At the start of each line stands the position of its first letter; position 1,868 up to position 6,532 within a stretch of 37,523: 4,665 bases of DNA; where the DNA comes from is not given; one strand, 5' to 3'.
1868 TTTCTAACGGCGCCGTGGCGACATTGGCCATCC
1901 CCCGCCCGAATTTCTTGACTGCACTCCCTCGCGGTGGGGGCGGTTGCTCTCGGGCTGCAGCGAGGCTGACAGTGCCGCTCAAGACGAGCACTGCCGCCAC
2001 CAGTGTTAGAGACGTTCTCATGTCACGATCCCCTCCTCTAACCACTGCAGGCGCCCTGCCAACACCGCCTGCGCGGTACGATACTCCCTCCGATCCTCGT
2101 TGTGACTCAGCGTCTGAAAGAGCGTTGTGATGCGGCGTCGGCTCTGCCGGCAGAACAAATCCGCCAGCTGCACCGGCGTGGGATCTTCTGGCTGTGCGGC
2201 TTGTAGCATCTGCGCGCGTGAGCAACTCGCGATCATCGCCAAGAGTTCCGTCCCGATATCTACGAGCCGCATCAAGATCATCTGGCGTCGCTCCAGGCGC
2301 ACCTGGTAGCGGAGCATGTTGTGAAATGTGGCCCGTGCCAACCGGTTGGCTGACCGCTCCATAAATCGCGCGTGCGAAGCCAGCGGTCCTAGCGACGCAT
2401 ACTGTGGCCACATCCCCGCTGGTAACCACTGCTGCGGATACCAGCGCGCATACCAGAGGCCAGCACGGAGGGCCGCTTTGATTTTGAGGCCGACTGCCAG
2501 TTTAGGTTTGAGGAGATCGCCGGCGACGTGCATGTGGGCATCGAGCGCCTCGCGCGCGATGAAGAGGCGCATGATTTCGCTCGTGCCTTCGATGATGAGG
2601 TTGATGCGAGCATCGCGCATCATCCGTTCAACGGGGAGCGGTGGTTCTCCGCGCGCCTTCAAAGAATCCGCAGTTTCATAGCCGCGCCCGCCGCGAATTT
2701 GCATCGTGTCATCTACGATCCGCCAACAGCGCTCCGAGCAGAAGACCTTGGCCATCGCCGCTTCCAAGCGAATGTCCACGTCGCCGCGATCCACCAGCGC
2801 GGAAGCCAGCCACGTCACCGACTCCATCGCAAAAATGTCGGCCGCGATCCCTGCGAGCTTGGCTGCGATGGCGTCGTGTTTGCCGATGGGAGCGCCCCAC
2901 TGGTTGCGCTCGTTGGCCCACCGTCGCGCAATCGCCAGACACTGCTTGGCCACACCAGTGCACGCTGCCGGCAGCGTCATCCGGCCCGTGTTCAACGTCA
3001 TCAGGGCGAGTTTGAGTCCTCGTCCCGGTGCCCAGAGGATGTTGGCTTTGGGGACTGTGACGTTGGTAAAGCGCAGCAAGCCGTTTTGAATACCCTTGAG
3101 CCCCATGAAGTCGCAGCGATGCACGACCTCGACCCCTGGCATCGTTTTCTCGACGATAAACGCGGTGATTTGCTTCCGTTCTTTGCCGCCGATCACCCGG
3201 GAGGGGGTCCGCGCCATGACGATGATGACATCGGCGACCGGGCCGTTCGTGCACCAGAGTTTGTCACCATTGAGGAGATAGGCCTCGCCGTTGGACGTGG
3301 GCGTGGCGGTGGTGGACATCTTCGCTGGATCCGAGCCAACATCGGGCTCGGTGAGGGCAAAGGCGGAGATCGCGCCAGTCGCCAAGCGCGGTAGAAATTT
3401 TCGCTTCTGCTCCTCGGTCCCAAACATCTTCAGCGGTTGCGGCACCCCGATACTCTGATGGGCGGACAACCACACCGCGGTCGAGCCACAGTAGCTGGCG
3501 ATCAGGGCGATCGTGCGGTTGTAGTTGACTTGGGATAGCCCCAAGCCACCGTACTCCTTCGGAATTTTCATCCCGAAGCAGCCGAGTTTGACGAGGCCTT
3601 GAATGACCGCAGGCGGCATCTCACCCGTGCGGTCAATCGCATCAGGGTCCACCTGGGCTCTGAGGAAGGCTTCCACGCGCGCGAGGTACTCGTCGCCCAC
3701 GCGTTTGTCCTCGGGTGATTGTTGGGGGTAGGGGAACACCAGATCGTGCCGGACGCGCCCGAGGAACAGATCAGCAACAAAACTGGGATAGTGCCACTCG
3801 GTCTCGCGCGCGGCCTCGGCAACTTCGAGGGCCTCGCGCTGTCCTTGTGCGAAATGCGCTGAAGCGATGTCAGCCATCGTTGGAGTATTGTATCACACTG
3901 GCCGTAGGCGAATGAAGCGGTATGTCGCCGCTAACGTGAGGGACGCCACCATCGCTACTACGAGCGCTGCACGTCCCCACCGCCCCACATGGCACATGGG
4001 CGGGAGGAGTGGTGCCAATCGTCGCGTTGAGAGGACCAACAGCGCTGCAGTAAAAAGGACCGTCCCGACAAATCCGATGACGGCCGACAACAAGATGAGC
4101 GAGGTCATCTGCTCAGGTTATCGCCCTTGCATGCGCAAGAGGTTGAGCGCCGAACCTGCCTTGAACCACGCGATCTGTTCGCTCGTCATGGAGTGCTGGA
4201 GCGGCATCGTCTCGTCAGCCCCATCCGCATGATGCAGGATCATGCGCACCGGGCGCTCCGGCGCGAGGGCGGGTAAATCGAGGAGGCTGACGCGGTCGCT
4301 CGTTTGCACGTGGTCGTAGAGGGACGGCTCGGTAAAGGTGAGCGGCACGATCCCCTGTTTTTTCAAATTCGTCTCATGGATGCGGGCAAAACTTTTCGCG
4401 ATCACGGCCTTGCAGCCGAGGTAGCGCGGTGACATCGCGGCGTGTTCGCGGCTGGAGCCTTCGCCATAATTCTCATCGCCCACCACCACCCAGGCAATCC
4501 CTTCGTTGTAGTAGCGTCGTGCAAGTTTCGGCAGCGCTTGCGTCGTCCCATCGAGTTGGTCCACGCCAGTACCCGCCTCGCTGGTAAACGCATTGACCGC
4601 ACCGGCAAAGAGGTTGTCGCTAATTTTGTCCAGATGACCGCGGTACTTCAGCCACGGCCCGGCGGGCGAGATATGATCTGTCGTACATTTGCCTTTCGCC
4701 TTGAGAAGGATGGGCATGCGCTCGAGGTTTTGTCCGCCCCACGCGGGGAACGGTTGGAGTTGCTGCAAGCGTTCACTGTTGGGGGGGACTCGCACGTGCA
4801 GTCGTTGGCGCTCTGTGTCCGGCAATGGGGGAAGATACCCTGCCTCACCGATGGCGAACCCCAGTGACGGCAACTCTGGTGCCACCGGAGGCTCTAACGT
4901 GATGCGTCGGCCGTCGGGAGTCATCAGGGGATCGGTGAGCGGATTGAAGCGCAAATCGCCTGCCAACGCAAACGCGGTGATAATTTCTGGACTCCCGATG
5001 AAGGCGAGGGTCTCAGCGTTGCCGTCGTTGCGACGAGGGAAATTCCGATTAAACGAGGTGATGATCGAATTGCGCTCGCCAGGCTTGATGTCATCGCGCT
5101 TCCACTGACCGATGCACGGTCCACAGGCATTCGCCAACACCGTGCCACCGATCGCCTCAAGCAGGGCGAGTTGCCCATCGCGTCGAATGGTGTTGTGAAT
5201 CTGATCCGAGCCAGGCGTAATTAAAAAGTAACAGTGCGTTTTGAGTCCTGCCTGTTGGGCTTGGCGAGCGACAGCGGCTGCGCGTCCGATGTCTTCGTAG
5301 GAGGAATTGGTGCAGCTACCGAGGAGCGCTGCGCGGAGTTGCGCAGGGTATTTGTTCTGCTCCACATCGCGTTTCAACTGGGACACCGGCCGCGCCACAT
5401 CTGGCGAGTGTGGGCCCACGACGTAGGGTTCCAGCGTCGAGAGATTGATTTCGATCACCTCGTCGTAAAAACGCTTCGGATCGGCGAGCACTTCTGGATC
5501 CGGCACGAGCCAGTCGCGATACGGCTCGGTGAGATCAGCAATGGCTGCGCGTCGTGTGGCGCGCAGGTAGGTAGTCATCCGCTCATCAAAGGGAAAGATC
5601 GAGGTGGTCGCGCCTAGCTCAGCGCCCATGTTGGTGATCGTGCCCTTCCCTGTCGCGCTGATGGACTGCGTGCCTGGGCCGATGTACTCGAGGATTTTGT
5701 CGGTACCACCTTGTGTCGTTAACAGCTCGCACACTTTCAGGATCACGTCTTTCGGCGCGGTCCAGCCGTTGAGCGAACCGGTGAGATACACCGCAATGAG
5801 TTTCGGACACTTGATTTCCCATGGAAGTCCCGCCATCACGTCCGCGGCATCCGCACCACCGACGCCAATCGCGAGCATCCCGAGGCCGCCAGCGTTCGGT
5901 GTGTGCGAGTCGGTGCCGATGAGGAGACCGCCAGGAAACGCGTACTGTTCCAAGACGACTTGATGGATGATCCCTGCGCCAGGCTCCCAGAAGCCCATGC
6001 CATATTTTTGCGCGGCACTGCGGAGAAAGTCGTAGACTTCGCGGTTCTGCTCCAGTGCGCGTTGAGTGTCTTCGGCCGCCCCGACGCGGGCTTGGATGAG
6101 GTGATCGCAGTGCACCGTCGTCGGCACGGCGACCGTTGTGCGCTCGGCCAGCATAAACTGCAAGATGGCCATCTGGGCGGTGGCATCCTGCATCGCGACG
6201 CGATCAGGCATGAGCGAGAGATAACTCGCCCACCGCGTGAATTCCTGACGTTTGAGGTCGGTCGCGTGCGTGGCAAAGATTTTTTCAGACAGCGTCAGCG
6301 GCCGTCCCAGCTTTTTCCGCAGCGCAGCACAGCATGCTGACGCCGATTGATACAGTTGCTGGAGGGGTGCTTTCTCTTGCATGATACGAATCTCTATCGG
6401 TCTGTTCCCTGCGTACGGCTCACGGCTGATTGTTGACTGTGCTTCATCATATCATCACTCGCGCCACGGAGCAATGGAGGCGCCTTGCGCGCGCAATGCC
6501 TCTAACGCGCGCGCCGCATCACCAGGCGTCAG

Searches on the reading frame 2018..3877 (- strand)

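Call 41: search_protein_families(library=ncbifam, proteins=[window:2018-3877:-], max_evalue=1e-10)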
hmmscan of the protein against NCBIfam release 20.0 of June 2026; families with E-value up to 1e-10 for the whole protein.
window:2018-3877:- (619 aa): 19 families
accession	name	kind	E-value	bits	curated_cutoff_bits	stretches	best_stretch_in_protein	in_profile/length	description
NF058590.1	AcCoDHFadEBacil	equivalog_domain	3.6e-85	286.6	600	1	89-602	56-552/586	acyl-CoA dehydrogenase FadE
NF042972.1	AcrlCoAredClosAcrC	equivalog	5.8e-77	258.9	640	1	70-445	18-377/378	acryloyl-CoA reductase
NF042439.1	SulpropCoADesulf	equivalog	5.3e-63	213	600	1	79-449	17-375/379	3-sulfinopropanoyl-CoA desulfinase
NF043006.1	CyhCrbnylCoADH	equivalog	4.1e-59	200.5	650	1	80-446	29-377/380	cyclohexane-1-carbonyl-CoA dehydrogenase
NF007000.1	PRK09463.1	subfamily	2.2e-57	194.9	600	1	35-400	23-398/726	acyl-CoA dehydrogenase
NF045552.1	GlutCoADH_Des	equivalog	7.9e-57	193.2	470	1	83-445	33-380/387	glutaryl-CoA dehydrogenase Acd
NF045652.1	ProlPCPDhRedW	equivalog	2.4e-52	178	650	1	97-443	42-372/376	L-prolyl-[peptidyl-carrier protein] dehydrogenase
NF009586.0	PRK13026.1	subfamily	9.2e-51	173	608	1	68-400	90-433/777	acyl-CoA dehydrogenase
NF008997.0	PRK12341.1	equivalog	6.9e-46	157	537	1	81-444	32-376/382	acyl-CoA dehydrogenase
NF053553.1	prodigi_MBC_PigA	equivalog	2.5e-41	142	500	1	96-443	46-378/381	prodigiosin MBC biosynthesis dehydrogenase PigA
NF038187.1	FadE_coli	exception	1.5e-40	139.1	1300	1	35-403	98-476/816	acyl-CoA dehydrogenase FadE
NF002885.1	PRK03354.1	equivalog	3.8e-38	131.5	540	1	81-446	32-375/378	crotonobetainyl-CoA dehydrogenase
NF052270.1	Staph_DH_FadE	equivalog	2.7e-32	112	600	1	129-443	98-392/400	acyl-CoA dehydrogenase FadE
TIGR03207.1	cyc_hxne_CoA_dh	equivalog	2e-30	105.8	575.35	1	80-444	26-371/372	cyclohexanecarboxyl-CoA dehydrogenase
NF049984.1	Rv1679_FadE16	equivalog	4.8e-27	95.2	600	1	74-437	12-358/371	Rv1679 family acyl-CoA dehydrogenase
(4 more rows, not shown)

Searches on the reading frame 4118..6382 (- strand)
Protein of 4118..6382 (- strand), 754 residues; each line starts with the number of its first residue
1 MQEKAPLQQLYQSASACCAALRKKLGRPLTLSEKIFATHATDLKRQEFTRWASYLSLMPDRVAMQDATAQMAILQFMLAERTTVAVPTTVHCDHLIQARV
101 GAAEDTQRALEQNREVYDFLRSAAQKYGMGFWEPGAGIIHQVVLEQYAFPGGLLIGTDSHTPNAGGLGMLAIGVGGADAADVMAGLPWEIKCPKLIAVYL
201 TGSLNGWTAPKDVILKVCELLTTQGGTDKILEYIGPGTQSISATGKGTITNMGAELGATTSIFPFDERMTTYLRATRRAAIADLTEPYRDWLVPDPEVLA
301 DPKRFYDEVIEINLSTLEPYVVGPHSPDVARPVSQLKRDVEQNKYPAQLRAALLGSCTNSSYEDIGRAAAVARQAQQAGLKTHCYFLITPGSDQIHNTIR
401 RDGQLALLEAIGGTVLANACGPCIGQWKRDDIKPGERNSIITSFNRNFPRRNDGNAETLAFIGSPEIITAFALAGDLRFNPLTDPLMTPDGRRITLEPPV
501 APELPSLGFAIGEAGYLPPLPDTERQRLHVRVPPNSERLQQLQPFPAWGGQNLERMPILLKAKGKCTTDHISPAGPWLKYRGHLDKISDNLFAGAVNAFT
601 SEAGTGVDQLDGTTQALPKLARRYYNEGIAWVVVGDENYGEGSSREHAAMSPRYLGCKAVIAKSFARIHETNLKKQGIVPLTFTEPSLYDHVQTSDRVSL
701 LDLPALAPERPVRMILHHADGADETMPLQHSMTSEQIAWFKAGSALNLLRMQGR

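Call 41: search_protein_families(library=ncbifam, proteins=[window:4118-6382:-], max_evalue=1e-10)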
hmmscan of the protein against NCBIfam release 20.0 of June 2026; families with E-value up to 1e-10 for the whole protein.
window:4118-6382:- (754 aa): 23 families
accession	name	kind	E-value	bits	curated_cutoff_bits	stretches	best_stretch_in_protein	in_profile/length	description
TIGR01340.1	aconitase_mito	equivalog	0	1036.7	825.35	1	19-749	9-745/745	aconitate hydratase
NF005558.0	PRK07229.1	equivalog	1.8e-244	813.2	612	1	28-752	2-644/647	aconitate hydratase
TIGR01342.1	acon_putative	hypoth_equivalog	6.5e-128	427.7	719.15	1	55-750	22-646/655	putative aconitate hydratase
NF006757.0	PRK09277.1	subfamily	5.3e-90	302.3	686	2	57-497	82-579/888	aconitate hydratase AcnA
NF009520.0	PRK12881.1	subfamily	9.8e-88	294.9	905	2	56-497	79-580/893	aconitate hydratase AcnA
TIGR01341.1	aconitase_1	equivalog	6.2e-78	262.4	945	3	90-340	108-376/876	aconitate hydratase AcnA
NF001614.1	PRK00402.1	subfamily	8.3e-71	238.8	385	1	30-477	2-411/415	aconitase/3-isopropylmalate dehydratase large subunit family protein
TIGR01343.1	hacA_fam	subfamily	2.4e-63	214.1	385.7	1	31-477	2-408/412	homoaconitate hydratase family protein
TIGR02086.1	IPMI_arch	subfamily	8.3e-63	212.5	410.15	1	30-477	2-406/411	3-isopropylmalate dehydratase/homoaconitate hydratase family large subunit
TIGR02333.1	2met_isocit_dHY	equivalog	7.2e-56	189.6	1419.85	2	107-497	136-556/858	Fe/S-dependent 2-methylisocitrate dehydratase AcnD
TIGR00139.1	h_aconitase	equivalog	3e-53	181.3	529.9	1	29-477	2-451/709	homoaconitase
NF009116.0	PRK12466.1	subfamily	5.7e-51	173.5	531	2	29-346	5-316/472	3-isopropylmalate dehydratase large subunit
TIGR02083.1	LEU2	equivalog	9.6e-50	169.7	610.65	1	29-477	1-413/419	3-isopropylmalate dehydratase large subunit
NF004016.0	PRK05478.1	subfamily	5.5e-46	157.1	510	2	30-341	5-309/468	3-isopropylmalate dehydratase large subunit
NF040615.1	HacA_Meth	equivalog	9.9e-46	156.3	550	1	106-476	68-414/419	homoaconitase large subunit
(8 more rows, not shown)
